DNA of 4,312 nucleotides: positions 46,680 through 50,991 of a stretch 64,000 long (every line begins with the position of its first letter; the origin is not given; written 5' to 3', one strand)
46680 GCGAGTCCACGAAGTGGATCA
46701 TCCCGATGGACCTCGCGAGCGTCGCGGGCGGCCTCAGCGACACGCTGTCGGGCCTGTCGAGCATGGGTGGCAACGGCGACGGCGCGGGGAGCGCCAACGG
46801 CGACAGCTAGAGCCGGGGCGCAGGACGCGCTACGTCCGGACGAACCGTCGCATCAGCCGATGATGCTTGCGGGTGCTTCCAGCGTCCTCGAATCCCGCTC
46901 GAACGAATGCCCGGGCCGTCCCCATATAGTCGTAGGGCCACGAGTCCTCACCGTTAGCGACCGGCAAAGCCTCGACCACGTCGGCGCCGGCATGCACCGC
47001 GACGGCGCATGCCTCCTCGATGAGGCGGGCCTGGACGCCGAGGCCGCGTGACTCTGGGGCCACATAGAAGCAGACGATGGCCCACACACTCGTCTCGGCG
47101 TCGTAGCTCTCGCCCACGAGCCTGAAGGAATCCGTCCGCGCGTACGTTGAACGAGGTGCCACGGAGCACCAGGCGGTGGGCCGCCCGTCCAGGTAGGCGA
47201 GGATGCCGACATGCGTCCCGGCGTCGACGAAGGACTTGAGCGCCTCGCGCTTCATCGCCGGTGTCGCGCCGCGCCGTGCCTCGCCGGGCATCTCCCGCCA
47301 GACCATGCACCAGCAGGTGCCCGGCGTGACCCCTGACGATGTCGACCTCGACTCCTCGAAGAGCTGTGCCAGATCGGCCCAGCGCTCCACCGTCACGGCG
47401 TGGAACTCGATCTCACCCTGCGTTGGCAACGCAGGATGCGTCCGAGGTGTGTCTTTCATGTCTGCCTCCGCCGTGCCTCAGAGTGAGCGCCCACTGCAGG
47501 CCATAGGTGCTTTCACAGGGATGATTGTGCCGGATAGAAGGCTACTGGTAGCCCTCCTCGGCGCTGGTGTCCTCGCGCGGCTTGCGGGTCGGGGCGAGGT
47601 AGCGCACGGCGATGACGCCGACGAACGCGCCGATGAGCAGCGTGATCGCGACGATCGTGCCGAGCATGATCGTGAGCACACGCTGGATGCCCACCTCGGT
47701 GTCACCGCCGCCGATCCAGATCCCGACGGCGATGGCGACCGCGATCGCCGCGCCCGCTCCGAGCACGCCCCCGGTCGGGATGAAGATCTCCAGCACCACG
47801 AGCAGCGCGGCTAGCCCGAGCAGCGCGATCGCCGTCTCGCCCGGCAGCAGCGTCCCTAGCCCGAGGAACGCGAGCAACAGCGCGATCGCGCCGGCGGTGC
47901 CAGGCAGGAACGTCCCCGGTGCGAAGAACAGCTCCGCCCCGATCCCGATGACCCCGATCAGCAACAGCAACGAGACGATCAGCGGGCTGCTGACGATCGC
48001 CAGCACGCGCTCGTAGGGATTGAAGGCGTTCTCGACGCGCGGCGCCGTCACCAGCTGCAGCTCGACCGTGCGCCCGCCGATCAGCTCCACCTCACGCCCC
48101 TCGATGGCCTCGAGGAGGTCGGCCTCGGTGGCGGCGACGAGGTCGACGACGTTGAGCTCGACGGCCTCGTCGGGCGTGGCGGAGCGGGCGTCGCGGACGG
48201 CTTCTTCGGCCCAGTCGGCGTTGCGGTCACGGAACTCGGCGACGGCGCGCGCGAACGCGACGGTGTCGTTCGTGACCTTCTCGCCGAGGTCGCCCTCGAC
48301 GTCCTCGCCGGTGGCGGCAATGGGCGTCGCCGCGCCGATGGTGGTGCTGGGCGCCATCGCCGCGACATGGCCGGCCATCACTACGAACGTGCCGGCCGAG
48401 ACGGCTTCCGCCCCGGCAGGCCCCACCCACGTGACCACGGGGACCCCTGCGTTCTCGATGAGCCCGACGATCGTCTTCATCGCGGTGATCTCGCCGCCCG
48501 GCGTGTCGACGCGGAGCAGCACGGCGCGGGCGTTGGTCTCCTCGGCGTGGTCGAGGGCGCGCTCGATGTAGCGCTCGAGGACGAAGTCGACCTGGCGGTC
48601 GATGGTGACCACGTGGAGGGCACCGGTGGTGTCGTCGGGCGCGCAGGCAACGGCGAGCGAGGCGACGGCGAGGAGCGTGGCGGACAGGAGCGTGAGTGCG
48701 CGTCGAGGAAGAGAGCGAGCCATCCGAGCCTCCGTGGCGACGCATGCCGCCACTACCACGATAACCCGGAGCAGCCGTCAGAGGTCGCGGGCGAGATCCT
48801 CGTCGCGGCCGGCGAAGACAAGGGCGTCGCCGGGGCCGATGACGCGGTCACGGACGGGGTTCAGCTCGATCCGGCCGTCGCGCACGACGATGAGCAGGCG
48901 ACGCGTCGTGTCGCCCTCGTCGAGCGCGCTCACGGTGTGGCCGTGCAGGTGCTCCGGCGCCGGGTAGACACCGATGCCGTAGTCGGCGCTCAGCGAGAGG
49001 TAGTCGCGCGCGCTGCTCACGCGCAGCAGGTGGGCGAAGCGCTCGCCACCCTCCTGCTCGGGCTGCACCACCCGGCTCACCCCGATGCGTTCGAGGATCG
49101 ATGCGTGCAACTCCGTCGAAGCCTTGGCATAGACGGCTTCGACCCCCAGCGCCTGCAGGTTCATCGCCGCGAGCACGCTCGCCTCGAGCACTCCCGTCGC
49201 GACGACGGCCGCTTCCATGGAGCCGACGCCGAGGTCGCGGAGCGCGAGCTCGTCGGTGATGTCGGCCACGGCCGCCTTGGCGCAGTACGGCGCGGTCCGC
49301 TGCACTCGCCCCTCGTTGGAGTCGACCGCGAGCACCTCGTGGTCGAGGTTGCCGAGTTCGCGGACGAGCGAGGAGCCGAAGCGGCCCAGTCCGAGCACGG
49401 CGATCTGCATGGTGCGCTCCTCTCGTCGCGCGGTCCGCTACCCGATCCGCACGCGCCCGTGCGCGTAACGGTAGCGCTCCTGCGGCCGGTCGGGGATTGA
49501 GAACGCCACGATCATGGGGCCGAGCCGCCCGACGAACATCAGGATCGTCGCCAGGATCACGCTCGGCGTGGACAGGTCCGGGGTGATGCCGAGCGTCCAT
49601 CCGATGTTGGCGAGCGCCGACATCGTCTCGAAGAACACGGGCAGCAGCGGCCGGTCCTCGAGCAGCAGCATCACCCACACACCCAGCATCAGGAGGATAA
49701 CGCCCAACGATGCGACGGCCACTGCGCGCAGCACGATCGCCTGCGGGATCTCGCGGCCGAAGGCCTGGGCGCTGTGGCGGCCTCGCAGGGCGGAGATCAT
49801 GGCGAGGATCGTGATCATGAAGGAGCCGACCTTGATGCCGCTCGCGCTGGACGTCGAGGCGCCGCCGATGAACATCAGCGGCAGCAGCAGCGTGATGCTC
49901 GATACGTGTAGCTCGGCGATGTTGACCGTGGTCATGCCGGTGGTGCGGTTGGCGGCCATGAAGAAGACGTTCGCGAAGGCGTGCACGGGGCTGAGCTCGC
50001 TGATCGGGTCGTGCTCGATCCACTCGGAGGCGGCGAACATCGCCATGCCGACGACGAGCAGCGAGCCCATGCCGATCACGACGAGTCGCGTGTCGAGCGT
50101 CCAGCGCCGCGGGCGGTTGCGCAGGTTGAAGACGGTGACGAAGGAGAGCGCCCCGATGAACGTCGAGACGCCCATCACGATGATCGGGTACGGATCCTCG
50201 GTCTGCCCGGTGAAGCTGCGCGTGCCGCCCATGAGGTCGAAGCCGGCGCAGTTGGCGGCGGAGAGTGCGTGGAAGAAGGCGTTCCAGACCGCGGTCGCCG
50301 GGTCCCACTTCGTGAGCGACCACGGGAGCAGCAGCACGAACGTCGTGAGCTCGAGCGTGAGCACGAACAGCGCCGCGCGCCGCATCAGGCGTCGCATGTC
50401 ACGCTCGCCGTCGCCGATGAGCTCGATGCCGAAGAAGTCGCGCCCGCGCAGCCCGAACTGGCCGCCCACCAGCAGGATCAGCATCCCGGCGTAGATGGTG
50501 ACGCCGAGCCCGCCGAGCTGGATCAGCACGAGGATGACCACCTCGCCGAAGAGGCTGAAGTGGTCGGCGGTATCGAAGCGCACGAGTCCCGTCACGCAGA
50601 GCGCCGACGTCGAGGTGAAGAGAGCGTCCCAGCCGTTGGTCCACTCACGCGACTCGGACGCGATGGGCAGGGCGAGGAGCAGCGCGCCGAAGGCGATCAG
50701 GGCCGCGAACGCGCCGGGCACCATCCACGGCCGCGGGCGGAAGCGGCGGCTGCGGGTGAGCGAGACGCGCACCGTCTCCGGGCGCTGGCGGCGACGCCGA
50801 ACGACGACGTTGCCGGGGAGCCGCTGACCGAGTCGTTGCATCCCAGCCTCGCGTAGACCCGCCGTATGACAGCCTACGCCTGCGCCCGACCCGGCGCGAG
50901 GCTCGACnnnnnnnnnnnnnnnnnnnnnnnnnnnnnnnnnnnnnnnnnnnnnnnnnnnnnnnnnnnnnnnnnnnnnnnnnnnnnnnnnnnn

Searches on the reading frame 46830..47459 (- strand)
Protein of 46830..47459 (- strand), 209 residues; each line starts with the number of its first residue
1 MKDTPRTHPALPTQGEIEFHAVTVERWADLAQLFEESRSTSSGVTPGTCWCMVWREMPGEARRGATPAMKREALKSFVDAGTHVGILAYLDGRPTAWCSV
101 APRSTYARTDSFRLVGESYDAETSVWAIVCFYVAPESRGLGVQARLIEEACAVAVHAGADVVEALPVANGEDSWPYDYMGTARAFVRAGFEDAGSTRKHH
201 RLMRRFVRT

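Call 62: search_protein_families(library=pfam, proteins=[window:46830-47459:-], max_evalue=0.00001)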
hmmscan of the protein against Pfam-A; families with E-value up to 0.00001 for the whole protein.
window:46830-47459:- (209 aa): 1 family
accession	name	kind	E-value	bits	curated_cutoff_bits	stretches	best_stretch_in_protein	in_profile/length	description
PF00583.31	Acetyltransf_1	-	2.4e-06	28.2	20.7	1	81-165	31-98/116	Acetyltransferase (GNAT) family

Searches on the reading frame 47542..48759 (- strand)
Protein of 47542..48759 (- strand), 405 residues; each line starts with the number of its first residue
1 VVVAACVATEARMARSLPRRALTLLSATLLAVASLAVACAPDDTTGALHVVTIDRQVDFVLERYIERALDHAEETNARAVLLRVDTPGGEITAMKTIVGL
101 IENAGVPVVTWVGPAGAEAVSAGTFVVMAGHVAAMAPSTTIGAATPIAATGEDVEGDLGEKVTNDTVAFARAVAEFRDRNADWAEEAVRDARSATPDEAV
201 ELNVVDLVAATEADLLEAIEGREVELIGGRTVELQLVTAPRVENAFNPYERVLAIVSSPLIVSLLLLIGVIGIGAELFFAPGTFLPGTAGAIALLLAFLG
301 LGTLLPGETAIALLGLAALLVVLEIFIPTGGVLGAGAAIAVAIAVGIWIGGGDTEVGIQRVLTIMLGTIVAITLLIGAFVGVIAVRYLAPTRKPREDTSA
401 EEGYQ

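Call 62: search_protein_families(library=pfam, proteins=[window:47542-48759:-], max_evalue=0.00001)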
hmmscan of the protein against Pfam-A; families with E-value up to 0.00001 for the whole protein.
window:47542-48759:- (405 aa): 2 families
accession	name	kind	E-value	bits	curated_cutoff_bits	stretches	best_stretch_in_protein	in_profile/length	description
PF25145.1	NfeD1b_N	-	9.6e-23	81.2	40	1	48-197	2-143/189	NfeD1b, N-terminal domain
PF24961.1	NfeD_membrane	-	1e-10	42.1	26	1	261-382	2-115/119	NfeD integral membrane domain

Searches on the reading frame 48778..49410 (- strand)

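Call 62: search_protein_families(library=pfam, proteins=[window:48778-49410:-], max_evalue=0.00001)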
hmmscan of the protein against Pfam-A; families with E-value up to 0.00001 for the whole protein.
window:48778-49410:- (210 aa): 1 family
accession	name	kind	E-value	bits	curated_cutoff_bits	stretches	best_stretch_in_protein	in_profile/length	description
PF02254.24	TrkA_N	-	9.9e-24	84.3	23.8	1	3-117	1-116/116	TrkA-N domain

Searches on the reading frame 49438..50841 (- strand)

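Call 62: search_protein_families(library=pfam, proteins=[window:49438-50841:-], max_evalue=0.00001)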
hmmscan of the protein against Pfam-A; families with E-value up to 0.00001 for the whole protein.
window:49438-50841:- (467 aa): 1 family
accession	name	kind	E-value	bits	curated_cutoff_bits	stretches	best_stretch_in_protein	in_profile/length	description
PF02386.22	TrkH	-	2.7e-31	109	27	1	71-449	64-492/502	Cation transport protein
